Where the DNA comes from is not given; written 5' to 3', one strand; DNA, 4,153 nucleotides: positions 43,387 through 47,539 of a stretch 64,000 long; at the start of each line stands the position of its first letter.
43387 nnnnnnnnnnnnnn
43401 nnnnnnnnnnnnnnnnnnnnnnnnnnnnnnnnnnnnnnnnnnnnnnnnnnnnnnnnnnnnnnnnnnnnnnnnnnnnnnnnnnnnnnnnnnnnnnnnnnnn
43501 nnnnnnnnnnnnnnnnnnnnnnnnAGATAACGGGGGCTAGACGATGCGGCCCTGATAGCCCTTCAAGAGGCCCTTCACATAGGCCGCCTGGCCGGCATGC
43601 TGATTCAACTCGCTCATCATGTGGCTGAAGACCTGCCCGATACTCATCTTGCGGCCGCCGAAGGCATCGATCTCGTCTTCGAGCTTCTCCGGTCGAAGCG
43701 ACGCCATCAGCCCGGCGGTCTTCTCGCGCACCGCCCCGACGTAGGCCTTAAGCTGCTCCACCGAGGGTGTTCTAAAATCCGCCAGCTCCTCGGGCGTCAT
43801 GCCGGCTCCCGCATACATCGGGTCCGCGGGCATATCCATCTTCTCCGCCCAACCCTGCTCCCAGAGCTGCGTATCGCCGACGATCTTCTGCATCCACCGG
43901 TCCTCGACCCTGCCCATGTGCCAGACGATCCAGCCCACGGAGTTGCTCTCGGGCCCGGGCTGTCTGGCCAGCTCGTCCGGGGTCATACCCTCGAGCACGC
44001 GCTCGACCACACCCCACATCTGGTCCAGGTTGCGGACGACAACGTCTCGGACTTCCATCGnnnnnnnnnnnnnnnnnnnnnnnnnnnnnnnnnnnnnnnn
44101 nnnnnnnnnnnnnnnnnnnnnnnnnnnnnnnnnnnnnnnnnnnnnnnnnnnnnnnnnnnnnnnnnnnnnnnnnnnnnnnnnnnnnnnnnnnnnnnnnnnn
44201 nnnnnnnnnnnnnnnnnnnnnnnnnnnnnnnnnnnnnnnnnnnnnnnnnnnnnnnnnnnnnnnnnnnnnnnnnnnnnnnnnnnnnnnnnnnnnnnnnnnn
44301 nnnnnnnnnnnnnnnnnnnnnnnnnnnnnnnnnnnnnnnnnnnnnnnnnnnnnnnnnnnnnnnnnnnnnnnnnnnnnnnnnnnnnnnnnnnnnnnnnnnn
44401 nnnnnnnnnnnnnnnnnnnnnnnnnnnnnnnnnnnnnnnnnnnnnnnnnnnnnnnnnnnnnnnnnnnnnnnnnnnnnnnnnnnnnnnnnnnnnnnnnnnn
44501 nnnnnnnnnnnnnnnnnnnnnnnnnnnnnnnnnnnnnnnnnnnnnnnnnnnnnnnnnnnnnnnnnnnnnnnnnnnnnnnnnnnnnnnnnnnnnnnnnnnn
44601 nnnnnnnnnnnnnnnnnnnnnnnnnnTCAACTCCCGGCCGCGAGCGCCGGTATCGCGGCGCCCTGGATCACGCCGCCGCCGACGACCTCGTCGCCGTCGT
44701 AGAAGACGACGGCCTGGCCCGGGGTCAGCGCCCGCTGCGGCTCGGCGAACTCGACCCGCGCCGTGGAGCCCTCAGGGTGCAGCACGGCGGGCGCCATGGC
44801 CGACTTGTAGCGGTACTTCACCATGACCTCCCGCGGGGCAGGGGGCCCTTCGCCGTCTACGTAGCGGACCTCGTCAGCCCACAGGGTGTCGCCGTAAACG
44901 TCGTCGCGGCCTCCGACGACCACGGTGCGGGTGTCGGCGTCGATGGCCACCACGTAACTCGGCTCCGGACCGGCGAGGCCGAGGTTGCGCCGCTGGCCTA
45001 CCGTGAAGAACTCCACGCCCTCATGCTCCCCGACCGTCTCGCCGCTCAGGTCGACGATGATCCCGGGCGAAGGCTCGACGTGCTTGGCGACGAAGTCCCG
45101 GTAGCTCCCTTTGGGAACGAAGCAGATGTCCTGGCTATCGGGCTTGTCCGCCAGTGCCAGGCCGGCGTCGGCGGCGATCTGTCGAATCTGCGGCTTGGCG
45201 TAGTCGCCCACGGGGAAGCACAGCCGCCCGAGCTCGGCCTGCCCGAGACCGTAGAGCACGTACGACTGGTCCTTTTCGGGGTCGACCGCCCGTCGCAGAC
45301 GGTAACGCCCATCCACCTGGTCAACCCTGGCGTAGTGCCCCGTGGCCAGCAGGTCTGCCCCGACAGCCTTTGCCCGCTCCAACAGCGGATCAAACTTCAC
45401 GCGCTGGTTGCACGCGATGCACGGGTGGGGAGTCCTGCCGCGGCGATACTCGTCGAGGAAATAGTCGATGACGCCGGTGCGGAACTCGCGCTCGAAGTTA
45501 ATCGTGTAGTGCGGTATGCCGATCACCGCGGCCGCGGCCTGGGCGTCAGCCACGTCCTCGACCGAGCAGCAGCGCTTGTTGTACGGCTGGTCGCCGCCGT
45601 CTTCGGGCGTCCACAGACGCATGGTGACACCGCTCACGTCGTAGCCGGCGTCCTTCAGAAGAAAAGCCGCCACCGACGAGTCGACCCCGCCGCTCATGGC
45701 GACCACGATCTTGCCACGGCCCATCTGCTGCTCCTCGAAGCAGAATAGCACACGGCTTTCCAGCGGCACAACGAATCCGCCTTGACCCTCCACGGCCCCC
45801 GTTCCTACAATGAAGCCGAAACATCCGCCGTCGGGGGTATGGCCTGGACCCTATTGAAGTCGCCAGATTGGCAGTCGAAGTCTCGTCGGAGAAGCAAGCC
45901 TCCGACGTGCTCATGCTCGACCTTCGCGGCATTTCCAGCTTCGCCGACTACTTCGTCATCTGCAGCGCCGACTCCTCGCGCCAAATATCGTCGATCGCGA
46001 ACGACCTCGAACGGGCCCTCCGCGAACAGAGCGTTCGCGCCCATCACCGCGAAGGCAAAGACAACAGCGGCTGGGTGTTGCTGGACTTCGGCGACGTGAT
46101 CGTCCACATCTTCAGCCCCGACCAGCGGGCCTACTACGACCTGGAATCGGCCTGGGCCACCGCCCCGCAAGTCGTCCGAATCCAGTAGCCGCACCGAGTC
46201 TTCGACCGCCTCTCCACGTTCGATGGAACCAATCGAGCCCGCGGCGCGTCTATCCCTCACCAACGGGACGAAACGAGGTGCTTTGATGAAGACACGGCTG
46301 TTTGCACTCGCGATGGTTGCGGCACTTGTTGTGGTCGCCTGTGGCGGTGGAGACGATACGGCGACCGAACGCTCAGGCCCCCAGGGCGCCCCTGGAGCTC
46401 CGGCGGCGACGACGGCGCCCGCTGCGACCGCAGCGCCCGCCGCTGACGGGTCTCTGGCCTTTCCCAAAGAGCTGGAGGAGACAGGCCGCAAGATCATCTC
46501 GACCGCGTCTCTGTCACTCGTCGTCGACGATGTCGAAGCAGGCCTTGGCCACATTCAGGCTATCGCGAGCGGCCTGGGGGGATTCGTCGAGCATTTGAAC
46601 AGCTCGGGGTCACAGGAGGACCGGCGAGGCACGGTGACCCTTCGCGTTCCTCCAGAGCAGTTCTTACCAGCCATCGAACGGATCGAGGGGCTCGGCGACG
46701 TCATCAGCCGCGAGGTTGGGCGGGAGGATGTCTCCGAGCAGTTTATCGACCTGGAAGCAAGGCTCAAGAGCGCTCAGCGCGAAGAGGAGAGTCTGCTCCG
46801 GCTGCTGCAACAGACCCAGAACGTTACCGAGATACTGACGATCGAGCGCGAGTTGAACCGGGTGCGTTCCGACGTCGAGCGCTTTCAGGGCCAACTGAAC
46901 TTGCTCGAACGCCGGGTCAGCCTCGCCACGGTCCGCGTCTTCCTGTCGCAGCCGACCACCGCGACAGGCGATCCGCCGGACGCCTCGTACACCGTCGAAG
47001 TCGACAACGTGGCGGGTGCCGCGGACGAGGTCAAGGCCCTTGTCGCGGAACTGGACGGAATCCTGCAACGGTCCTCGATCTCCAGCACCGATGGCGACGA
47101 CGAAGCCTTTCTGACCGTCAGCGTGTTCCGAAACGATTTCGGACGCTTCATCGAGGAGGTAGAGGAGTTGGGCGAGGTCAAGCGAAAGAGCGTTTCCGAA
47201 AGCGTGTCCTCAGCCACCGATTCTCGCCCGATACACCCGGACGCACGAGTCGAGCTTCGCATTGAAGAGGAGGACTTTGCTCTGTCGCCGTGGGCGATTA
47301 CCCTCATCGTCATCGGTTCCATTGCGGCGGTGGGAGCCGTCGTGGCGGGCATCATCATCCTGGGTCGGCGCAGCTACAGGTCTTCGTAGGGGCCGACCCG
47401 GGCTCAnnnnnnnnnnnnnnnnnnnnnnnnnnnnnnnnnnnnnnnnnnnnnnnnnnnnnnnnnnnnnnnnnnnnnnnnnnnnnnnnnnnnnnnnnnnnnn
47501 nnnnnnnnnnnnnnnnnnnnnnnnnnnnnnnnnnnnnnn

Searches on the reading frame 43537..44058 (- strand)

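Call 68: search_protein_families(library=pfam, proteins=[window:43537-44058:-], max_evalue=0.0001)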
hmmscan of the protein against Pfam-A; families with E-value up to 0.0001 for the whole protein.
window:43537-44058:- (173 aa): 3 families
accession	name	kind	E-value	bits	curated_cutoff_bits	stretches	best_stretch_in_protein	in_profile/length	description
PF12867.12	DinB_2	-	3.2e-23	83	24.8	1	11-158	2-128/128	DinB superfamily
PF04978.18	MST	-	9.1e-19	68.8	27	1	8-167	3-149/149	Mycothiol-S-transferase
PF05163.17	DinB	-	1.3e-08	35.4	23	1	16-159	17-139/165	DinB family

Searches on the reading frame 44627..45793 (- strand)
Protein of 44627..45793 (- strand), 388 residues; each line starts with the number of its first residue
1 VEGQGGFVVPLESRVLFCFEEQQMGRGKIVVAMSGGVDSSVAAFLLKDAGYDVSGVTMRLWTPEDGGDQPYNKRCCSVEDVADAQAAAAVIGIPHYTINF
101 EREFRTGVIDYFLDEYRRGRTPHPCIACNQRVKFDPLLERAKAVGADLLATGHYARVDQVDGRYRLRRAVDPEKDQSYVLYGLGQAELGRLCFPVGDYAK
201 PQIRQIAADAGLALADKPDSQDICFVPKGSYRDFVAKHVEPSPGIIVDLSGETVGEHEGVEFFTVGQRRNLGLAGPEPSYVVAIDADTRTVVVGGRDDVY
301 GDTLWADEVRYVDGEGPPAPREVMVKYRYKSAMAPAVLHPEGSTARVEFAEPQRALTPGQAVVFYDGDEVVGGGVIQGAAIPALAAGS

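Call 27: search_protein_families(library=pfam, proteins=[window:44627-45793:-], max_evalue=0.001)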
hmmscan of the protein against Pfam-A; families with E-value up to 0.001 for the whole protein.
window:44627-45793:- (388 aa): 4 families
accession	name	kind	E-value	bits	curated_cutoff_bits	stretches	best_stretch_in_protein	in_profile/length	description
PF03054.22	tRNA_Me_trans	-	9.2e-77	257.7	20.6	1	28-228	2-202/202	tRNA methyl transferase HUP domain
PF20258.4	tRNA_Me_trans_C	-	2.8e-19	69.7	20.6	1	302-376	2-77/77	Aminomethyltransferase beta-barrel domain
PF20259.3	tRNA_Me_trans_M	-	1.2e-18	66.9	27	1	232-294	1-65/66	tRNA methyl transferase PRC-barrel domain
PF24167.1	DUF7411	-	9.4e-05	22.5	28.7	0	28-111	2-69/194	Family of unknown function (DUF7411)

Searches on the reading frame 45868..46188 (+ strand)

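Call 68: search_protein_families(library=pfam, proteins=[window:45868-46188:+], max_evalue=0.0001)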
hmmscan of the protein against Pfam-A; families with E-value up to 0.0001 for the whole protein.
window:45868-46188:+ (106 aa): 1 family
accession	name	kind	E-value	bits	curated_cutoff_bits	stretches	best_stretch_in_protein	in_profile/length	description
PF02410.21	RsfS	-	5.2e-33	113.6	21.6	1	2-96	3-98/98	Ribosomal silencing factor during starvation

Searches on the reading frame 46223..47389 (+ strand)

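Call 27: search_protein_families(library=pfam, proteins=[window:46223-47389:+], max_evalue=0.001)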
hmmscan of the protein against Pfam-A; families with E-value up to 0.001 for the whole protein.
window:46223-47389:+ (388 aa): 1 family
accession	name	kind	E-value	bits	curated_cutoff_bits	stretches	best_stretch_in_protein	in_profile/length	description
PF14257.11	DUF4349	-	6.5e-59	199.3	27.7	2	89-252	1-165/213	Domain of unknown function (DUF4349)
